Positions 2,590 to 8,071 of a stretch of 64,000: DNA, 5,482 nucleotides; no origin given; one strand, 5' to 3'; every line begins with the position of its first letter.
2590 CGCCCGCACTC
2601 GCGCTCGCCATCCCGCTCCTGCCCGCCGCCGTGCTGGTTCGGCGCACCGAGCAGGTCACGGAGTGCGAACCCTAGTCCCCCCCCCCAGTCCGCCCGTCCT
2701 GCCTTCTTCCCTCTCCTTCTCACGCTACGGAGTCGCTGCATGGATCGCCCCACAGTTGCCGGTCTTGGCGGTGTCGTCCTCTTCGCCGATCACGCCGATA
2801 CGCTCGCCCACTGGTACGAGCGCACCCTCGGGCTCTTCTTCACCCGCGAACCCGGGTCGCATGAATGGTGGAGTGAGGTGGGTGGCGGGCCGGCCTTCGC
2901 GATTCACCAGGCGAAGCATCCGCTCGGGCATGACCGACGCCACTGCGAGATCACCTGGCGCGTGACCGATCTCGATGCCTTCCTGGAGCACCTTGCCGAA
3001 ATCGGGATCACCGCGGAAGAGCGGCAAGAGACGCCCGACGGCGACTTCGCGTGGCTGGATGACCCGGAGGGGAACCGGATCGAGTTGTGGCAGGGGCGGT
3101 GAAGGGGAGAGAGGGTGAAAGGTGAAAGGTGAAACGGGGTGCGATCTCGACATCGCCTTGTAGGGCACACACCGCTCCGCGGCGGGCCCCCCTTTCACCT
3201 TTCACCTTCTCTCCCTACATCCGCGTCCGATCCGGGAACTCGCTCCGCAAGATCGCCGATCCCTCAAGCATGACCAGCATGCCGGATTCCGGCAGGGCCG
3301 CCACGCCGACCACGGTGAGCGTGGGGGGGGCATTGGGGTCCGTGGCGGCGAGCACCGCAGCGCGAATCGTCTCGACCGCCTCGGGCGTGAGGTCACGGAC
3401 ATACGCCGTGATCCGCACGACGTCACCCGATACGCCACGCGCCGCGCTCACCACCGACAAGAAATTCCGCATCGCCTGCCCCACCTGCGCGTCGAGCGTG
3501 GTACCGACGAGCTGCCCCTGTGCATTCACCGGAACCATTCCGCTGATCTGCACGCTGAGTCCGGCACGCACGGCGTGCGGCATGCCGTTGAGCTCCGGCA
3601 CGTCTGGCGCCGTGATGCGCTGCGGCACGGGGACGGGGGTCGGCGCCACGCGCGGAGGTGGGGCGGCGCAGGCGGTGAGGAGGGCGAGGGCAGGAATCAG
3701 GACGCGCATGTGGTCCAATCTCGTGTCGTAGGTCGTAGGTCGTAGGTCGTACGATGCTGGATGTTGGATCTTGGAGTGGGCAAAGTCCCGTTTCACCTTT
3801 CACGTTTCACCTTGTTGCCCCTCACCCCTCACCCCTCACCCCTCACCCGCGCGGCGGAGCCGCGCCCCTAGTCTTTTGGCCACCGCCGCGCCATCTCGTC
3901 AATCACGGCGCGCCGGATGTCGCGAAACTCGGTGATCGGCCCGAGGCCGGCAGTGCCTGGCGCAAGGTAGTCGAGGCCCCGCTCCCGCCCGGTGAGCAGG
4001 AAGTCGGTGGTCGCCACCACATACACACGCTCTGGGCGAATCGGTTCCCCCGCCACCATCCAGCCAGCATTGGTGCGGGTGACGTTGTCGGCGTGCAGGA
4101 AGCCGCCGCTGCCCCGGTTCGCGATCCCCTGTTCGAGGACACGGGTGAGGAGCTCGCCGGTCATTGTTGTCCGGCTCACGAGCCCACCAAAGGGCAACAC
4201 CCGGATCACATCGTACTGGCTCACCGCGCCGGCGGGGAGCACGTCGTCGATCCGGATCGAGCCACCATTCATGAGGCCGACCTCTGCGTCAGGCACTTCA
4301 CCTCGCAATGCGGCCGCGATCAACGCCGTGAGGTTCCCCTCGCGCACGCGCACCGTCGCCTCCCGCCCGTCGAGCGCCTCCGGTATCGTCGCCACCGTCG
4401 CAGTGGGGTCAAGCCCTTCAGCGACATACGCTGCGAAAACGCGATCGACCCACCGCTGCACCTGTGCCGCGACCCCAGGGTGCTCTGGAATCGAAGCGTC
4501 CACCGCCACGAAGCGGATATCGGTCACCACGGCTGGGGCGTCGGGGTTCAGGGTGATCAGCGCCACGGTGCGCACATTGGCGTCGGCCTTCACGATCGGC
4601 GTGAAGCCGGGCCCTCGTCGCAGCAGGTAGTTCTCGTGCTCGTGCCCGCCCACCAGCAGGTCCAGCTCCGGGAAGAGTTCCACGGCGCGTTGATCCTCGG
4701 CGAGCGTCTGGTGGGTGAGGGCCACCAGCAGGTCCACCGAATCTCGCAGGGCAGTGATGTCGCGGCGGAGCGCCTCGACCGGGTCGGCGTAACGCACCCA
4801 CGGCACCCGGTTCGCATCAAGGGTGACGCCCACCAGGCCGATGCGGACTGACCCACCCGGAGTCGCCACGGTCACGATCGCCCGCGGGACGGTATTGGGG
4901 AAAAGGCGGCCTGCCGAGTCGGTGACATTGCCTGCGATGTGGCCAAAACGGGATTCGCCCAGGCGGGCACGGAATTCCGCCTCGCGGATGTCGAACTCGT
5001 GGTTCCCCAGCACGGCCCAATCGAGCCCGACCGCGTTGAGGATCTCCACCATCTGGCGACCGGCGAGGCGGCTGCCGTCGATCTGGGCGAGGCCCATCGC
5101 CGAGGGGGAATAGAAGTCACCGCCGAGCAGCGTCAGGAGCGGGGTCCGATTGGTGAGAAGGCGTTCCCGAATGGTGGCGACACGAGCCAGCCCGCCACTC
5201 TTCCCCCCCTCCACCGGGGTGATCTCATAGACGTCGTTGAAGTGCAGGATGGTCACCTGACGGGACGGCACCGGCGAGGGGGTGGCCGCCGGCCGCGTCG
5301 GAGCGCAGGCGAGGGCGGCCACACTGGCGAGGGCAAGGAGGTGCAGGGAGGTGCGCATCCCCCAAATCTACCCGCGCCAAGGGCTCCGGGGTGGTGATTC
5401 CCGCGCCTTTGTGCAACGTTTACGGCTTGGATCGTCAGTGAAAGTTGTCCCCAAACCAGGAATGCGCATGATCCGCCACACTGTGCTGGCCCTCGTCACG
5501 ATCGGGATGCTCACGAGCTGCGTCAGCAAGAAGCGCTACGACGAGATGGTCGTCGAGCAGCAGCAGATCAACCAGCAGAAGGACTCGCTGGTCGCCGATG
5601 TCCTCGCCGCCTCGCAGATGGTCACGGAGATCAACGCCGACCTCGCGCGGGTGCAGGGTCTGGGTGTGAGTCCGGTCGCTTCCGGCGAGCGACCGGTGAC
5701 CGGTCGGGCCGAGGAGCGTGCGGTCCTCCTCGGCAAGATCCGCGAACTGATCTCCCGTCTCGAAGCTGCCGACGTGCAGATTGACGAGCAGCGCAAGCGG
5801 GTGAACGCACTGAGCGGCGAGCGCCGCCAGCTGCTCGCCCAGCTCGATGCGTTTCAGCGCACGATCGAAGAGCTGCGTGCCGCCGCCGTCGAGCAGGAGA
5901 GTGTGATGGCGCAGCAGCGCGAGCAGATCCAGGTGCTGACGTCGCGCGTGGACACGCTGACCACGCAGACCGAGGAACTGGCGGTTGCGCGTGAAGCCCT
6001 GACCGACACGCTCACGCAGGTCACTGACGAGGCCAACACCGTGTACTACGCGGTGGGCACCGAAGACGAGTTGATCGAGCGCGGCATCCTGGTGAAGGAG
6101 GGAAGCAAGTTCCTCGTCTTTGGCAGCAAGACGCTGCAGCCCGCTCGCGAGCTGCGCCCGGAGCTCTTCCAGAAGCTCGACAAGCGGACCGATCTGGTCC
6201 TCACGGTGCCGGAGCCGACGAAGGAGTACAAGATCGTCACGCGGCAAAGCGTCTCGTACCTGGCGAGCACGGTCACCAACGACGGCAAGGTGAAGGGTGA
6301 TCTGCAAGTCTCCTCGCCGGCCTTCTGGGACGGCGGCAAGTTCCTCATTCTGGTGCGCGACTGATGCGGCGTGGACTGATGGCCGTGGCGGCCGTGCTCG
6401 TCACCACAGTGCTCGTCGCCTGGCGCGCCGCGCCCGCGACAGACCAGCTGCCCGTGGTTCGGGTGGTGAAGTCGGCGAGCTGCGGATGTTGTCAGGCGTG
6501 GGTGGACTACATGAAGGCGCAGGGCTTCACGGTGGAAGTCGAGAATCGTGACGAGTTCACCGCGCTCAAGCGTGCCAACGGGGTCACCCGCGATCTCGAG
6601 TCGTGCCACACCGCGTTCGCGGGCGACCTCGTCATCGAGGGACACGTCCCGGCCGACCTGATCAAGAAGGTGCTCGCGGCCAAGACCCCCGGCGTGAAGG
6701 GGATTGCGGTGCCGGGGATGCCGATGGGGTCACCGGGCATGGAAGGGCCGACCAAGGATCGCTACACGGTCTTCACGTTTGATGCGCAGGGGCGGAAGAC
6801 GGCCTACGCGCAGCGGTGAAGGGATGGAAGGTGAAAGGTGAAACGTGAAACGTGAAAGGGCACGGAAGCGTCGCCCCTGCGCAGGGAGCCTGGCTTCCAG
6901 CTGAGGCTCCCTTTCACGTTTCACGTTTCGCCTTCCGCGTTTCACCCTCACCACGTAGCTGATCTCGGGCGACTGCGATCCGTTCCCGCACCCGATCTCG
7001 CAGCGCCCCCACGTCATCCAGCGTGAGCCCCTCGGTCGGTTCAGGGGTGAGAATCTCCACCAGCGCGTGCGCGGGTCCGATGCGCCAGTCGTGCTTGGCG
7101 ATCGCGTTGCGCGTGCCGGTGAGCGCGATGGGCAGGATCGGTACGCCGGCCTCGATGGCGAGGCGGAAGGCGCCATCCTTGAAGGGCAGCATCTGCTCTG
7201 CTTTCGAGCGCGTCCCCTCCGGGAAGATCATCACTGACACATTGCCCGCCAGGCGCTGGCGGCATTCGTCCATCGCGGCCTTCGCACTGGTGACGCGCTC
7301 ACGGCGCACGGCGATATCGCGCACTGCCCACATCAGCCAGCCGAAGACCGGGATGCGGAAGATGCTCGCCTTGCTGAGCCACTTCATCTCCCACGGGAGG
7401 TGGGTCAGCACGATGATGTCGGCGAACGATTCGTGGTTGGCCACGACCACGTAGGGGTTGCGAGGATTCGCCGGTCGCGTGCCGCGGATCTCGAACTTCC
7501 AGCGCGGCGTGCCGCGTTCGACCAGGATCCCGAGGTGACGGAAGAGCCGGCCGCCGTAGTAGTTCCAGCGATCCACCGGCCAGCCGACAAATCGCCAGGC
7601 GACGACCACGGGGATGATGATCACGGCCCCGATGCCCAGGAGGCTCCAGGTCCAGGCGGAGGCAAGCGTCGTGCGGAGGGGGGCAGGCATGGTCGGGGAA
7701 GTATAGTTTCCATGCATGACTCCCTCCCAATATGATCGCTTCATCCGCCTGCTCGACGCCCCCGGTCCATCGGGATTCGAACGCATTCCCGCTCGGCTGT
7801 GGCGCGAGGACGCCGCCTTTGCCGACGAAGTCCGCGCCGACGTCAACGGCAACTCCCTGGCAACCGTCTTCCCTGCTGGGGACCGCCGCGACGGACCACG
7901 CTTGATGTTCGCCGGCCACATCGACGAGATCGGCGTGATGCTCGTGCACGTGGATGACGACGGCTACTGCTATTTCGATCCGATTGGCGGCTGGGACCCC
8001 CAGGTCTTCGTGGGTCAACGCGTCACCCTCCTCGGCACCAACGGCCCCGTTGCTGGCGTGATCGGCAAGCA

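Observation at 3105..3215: Hairpins whose arms are tandem heptanucleotide arrays: first of 11 or more post-stop heptamer sites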

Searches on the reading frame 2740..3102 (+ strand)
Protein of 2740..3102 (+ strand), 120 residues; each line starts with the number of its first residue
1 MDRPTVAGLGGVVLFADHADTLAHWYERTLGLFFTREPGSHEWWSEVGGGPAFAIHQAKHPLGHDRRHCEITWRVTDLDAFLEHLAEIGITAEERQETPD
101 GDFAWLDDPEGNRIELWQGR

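Call 7: search_protein_families(library=pfam, proteins=[window:2740-3102:+])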
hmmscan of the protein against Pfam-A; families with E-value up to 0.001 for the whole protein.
window:2740-3102:+ (120 aa): 2 families
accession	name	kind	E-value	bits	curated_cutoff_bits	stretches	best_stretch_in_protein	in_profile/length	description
PF18029.7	Glyoxalase_6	-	1.5e-08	35.7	23.6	1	12-116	2-105/106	Glyoxalase-like domain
PF00903.31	Glyoxalase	-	9.3e-06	26.5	20.6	1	10-116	3-121/121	Glyoxalase/Bleomycin resistance protein/Dioxygenase superfamily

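Call 60: find_encoding_contigs(protein=window:2740-3102:+, flank=3000, max_places=10)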
Protein window:2740-3102:+ (120 aa): no gene with exactly this product is on record in the collection.

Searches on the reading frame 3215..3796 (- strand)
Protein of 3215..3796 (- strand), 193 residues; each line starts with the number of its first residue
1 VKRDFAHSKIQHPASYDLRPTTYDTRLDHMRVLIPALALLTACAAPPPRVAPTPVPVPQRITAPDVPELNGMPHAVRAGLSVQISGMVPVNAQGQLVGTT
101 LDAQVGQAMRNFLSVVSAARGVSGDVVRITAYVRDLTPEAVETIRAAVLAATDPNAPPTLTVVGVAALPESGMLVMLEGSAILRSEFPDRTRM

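Call 7: search_protein_families(library=pfam, proteins=[window:3215-3796:-])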
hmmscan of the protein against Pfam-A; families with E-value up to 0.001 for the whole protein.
window:3215-3796:- (193 aa): 1 family
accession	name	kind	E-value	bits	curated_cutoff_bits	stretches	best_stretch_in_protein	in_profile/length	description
PF01042.26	Ribonuc_L-PSP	-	3.7e-14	53.2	27.3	1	74-181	13-119/121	Endoribonuclease L-PSP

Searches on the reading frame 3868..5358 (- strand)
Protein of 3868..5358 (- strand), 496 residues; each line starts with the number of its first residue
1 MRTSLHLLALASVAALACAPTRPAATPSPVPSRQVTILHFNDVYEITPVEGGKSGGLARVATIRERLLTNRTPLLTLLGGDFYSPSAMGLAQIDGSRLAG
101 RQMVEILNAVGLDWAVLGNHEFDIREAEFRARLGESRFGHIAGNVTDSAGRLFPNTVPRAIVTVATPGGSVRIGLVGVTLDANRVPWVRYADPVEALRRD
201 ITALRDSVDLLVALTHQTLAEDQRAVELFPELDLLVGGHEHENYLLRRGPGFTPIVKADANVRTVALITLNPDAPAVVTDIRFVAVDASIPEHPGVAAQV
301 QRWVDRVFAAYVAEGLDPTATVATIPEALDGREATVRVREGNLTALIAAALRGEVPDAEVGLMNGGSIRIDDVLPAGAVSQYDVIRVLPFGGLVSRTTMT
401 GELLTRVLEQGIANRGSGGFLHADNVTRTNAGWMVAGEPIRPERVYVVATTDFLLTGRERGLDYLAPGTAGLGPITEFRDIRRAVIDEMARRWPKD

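Call 7: search_protein_families(library=pfam, proteins=[window:3868-5358:-])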
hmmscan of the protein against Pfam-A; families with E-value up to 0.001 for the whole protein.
window:3868-5358:- (496 aa): 2 families
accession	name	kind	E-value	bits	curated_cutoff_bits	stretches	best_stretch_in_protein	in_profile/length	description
PF02872.23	5_nucleotid_C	-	1e-20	74.9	23.6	1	323-459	3-151/158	5'-nucleotidase, C-terminal domain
PF00149.33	Metallophos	-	1.7e-09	38.9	21.5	1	36-242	2-190/191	Calcineurin-like phosphoesterase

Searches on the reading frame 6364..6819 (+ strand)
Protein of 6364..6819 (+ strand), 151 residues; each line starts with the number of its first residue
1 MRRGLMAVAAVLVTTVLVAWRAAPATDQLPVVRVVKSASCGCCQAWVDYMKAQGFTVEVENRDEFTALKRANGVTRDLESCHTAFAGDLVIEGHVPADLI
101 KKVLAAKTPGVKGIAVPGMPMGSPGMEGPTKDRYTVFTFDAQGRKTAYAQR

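Call 7: search_protein_families(library=pfam, proteins=[window:6364-6819:+])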
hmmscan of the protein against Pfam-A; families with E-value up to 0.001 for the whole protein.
window:6364-6819:+ (151 aa): 1 family
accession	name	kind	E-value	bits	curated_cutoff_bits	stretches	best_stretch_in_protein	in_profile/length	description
PF04214.18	DUF411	-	4.4e-23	81.2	27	1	78-126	1-48/48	Protein of unknown function, DUF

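Call 62: find_encoding_contigs(protein=window:6364-6819:+, flank=3000, max_places=10)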
Protein window:6364-6819:+ (151 aa): 1 contig read that carries it; 1 place shown.
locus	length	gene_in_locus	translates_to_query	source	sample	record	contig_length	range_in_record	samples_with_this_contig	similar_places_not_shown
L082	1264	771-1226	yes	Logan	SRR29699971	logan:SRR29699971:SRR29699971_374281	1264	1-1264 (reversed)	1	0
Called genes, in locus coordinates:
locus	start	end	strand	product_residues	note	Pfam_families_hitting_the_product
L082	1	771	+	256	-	?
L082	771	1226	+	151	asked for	PF04214:DUF411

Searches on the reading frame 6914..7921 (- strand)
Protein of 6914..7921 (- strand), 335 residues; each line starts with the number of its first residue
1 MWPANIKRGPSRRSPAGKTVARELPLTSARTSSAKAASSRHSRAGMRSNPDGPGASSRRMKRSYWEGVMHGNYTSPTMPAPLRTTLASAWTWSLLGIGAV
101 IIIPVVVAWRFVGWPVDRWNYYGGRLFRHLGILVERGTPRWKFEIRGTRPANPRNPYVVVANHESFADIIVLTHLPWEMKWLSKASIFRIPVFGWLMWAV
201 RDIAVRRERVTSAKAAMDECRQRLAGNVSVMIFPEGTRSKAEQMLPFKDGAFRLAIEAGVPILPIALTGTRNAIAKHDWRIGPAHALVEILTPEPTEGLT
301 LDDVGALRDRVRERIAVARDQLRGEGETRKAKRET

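Call 7: search_protein_families(library=pfam, proteins=[window:6914-7921:-])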
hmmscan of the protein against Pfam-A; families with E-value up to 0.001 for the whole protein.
window:6914-7921:- (335 aa): 1 family
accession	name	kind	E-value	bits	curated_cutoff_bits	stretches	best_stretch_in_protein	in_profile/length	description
PF01553.26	Acyltransferase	-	5.1e-32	110.9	23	1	143-267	2-131/132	Acyltransferase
